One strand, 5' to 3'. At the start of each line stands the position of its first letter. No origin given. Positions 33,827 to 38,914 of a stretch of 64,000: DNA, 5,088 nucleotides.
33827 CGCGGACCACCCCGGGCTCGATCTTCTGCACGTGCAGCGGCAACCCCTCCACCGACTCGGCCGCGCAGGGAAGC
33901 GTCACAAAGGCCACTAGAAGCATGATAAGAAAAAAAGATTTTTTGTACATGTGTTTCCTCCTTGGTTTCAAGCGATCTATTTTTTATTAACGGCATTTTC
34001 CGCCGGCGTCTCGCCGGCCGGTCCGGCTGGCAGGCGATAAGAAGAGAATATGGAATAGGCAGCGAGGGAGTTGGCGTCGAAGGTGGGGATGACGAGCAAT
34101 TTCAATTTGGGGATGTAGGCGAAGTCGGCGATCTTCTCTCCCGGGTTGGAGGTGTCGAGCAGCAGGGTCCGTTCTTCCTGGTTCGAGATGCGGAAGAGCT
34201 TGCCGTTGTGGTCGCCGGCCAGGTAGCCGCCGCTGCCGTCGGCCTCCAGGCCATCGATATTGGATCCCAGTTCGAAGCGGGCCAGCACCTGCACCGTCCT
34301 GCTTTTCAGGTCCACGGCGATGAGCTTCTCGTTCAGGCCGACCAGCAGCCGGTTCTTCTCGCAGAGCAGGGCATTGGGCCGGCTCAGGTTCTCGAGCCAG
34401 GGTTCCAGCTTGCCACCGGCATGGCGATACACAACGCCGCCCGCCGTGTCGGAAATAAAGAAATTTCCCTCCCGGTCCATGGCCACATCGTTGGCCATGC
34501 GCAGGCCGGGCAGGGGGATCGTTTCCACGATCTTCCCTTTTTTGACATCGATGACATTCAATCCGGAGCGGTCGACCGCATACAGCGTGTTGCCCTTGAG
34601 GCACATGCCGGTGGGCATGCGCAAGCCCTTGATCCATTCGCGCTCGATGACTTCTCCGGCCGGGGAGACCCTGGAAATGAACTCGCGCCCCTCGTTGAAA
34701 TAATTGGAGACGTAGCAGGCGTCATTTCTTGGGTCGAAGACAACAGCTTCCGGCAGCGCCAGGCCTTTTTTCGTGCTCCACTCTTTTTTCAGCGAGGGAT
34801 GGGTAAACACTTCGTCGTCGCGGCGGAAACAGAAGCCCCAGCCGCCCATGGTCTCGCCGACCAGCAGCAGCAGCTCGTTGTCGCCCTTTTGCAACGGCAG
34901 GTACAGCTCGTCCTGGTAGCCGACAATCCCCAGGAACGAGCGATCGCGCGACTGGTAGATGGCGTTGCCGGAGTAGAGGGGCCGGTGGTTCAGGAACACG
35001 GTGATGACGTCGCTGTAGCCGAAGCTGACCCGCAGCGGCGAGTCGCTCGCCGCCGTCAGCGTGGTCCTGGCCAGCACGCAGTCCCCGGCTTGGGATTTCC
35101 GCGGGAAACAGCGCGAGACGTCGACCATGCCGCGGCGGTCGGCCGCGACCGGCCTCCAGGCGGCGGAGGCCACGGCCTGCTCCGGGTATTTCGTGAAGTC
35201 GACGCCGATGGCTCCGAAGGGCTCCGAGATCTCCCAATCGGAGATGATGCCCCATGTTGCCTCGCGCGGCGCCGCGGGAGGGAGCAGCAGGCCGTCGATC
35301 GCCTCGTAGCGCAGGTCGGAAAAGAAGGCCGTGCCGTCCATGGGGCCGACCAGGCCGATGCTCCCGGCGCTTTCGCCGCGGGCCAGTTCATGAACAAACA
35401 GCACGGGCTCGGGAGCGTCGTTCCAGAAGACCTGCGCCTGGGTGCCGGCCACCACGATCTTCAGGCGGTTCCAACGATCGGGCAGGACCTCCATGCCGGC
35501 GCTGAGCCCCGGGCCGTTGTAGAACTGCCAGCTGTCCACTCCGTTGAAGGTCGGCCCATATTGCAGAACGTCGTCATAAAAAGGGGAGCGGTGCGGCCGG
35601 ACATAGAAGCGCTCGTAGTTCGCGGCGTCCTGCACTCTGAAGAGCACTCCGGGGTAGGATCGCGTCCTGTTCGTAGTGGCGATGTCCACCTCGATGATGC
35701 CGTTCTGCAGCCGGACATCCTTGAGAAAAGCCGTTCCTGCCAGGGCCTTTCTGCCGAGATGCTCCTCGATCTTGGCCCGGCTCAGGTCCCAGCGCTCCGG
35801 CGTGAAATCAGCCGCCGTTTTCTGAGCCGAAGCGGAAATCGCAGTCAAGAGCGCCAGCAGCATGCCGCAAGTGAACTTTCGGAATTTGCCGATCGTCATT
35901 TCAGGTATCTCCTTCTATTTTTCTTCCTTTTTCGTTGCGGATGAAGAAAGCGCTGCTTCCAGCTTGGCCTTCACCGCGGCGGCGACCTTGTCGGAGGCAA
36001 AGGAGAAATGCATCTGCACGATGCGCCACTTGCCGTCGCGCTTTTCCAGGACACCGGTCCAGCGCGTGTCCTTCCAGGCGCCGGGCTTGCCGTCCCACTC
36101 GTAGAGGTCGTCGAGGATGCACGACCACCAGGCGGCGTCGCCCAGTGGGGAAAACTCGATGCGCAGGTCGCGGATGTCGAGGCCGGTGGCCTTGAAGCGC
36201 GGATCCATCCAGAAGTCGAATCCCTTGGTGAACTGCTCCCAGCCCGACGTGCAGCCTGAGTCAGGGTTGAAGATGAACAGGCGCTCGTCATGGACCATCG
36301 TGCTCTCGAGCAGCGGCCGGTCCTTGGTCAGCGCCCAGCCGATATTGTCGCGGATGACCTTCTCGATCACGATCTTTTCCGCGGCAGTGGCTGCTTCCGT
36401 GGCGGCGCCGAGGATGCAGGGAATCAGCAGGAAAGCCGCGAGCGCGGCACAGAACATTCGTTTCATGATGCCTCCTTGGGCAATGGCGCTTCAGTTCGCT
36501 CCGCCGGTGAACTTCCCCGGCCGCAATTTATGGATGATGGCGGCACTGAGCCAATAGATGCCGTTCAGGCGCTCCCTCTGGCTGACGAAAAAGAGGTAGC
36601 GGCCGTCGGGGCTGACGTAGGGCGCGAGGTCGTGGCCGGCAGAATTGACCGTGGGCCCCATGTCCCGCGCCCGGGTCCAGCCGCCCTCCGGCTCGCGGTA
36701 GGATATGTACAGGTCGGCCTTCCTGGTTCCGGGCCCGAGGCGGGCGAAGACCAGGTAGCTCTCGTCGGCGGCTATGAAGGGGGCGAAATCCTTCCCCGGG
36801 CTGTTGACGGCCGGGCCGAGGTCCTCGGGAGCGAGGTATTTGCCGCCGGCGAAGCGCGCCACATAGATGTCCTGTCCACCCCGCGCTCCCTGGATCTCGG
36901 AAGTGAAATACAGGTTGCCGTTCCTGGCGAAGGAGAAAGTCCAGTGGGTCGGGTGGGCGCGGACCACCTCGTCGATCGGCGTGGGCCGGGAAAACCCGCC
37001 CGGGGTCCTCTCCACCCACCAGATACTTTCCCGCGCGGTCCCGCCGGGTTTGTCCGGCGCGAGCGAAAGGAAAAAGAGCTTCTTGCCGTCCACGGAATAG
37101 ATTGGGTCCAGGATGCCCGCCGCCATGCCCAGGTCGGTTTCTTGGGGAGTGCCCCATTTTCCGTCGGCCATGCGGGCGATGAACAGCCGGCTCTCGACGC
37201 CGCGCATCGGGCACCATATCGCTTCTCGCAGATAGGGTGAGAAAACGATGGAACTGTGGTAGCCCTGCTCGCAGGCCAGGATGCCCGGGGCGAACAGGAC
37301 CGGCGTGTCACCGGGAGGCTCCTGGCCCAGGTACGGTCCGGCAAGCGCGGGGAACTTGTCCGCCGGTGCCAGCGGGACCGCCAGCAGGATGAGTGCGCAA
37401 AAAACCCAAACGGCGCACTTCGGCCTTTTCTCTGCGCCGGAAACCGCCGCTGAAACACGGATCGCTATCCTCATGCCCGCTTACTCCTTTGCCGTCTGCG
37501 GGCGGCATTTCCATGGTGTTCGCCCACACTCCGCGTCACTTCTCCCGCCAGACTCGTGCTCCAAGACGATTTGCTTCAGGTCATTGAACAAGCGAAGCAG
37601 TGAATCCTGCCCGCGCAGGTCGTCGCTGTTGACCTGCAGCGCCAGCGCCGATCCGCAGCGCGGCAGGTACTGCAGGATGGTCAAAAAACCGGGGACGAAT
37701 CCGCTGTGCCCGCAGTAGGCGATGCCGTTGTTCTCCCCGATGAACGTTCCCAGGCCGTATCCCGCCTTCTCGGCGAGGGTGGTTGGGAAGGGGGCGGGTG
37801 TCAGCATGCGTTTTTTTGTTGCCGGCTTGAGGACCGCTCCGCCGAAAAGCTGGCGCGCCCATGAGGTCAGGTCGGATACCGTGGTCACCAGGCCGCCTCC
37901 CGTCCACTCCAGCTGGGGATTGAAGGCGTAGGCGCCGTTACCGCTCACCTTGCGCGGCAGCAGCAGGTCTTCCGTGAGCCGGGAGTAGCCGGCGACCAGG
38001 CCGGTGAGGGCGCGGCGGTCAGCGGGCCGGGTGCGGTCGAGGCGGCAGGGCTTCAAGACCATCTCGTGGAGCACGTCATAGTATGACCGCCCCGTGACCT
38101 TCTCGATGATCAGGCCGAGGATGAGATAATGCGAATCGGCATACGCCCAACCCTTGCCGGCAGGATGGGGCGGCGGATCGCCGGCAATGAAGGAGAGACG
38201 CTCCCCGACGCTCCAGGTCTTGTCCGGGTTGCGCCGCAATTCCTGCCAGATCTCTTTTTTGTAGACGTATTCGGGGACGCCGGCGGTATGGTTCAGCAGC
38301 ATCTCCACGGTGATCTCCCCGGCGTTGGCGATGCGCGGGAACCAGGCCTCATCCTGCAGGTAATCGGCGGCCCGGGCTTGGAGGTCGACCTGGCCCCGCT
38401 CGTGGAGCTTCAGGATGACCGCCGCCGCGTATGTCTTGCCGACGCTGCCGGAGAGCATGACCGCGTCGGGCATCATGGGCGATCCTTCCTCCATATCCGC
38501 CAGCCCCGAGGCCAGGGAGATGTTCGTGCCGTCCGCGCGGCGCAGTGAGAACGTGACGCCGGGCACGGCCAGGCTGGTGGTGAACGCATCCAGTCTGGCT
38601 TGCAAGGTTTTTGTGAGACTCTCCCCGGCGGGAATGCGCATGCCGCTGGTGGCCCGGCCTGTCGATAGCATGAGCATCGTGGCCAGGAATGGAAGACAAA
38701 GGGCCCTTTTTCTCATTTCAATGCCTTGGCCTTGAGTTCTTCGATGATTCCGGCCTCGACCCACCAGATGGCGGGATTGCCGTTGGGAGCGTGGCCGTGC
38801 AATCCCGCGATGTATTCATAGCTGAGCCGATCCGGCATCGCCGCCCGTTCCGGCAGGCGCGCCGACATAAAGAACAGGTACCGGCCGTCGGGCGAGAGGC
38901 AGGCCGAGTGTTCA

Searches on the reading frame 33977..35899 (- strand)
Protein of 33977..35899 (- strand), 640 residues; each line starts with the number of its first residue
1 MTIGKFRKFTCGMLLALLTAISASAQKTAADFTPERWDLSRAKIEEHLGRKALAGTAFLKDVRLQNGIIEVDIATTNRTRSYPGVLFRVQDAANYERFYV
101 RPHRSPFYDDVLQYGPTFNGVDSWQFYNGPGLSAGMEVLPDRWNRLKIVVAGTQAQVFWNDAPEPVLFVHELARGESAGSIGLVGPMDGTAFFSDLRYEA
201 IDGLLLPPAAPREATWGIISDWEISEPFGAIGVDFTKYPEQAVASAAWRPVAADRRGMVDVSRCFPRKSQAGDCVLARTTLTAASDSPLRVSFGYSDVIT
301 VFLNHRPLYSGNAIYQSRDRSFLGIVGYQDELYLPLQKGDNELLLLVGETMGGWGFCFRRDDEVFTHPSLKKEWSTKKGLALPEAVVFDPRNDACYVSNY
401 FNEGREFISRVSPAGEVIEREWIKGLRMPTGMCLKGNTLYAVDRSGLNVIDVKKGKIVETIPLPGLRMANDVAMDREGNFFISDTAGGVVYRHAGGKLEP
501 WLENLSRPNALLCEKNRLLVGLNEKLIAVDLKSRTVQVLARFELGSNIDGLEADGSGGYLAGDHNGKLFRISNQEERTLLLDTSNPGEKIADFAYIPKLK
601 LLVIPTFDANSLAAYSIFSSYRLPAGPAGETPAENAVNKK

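Call 12: search_protein_families(library=pfam, proteins=[window:33977-35899:-], max_evalue=0.001)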
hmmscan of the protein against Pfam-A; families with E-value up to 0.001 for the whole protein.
window:33977-35899:- (640 aa): 1 family
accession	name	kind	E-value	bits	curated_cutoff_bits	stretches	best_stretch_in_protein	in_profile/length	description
PF08450.18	SGL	-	5.6e-05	23.3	26.3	1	408-578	24-217/246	SMP-30/Gluconolactonase/LRE-like region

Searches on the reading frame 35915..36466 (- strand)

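Call 12: search_protein_families(library=pfam, proteins=[window:35915-36466:-], max_evalue=0.001)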
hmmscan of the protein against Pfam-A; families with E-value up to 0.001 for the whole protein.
window:35915-36466:- (183 aa): 2 families
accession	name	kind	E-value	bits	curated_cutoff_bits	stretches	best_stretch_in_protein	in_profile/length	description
PF13474.12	SnoaL_3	-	2.5e-16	60.6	22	1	34-157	1-119/121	SnoaL-like domain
PF08332.16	CaMKII_AD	-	0.00047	20.7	22.1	1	60-155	29-125/128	Calcium/calmodulin dependent protein kinase II association domain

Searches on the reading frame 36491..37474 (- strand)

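Call 12: search_protein_families(library=pfam, proteins=[window:36491-37474:-], max_evalue=0.001)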
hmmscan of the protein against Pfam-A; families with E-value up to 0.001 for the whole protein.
window:36491-37474:- (327 aa): 1 family
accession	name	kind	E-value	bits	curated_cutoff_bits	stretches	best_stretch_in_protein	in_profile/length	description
PF07676.18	PD40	-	1e-15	57.6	20.9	1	276-307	5-37/38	WD40-like Beta Propeller Repeat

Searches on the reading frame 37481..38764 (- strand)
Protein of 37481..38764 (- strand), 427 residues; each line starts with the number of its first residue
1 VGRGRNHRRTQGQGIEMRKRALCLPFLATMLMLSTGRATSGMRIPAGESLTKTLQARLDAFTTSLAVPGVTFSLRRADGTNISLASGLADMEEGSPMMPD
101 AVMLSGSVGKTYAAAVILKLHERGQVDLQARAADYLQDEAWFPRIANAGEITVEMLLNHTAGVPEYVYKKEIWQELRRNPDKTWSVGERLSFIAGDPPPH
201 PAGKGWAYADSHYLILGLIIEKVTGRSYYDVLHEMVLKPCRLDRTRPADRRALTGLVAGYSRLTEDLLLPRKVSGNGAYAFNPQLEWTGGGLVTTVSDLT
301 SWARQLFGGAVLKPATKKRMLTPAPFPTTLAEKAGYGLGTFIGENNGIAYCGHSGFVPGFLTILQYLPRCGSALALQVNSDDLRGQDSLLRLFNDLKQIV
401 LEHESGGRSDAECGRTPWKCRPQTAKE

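Call 12: search_protein_families(library=pfam, proteins=[window:37481-38764:-], max_evalue=0.001)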
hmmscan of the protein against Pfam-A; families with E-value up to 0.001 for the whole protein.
window:37481-38764:- (427 aa): 1 family
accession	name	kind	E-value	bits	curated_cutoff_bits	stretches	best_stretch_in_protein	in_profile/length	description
PF00144.29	Beta-lactamase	-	2.6e-50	171.9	27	1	57-383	4-313/329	Beta-lactamase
